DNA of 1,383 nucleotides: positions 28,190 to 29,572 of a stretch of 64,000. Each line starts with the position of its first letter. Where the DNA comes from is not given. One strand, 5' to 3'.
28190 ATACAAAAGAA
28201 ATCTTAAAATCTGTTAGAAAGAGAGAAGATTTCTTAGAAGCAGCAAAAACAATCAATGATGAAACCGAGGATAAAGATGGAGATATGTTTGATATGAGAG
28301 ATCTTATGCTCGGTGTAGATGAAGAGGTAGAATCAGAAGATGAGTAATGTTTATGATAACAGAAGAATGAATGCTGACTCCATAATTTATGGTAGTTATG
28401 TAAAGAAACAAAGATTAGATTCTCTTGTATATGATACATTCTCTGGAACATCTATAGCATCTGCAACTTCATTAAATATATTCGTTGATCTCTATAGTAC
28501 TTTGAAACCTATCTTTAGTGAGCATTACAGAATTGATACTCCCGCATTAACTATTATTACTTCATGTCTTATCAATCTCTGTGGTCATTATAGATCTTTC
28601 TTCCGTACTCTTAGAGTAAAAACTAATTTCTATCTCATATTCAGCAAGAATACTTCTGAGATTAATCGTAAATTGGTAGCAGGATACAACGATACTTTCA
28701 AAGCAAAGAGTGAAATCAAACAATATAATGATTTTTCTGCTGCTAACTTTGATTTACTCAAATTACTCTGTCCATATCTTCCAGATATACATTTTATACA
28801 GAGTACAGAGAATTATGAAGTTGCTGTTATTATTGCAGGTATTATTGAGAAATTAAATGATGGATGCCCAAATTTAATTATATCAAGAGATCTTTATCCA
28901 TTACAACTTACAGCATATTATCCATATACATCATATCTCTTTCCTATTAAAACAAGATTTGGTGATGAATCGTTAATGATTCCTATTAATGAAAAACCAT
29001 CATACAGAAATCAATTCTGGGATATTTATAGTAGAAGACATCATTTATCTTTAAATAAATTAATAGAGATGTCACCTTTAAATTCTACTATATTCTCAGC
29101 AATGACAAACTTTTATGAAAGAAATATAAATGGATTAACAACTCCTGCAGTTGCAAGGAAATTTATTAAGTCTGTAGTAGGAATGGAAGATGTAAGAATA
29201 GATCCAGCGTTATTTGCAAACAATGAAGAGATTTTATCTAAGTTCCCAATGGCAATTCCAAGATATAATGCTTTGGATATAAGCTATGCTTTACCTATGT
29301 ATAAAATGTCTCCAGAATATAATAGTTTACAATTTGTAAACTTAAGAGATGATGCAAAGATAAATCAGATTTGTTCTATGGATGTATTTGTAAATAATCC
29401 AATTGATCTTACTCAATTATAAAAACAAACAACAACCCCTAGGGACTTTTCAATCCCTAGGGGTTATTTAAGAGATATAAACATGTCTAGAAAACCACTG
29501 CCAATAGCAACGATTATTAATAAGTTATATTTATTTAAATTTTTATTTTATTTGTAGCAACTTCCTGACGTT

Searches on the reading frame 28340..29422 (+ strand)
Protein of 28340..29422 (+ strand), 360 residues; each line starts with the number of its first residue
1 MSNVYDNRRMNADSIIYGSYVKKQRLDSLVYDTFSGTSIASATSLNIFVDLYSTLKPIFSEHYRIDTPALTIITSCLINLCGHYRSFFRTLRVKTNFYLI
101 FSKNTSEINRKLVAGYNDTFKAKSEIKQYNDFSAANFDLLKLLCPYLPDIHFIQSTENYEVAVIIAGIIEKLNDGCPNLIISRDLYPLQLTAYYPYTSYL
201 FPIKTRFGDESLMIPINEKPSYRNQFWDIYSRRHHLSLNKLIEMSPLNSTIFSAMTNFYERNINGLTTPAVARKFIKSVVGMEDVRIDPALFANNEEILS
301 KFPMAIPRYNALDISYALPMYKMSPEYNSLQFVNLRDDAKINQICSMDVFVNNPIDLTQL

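Call 11: search_protein_families(library=phrogs, proteins=[window:28340-29422:+], max_evalue=0.001)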
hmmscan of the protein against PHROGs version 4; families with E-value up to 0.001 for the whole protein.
window:28340-29422:+ (360 aa): 1 family
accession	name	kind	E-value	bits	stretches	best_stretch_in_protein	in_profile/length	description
phrog_26916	-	unknown function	2.9e-09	37.4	1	43-157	40-166/377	-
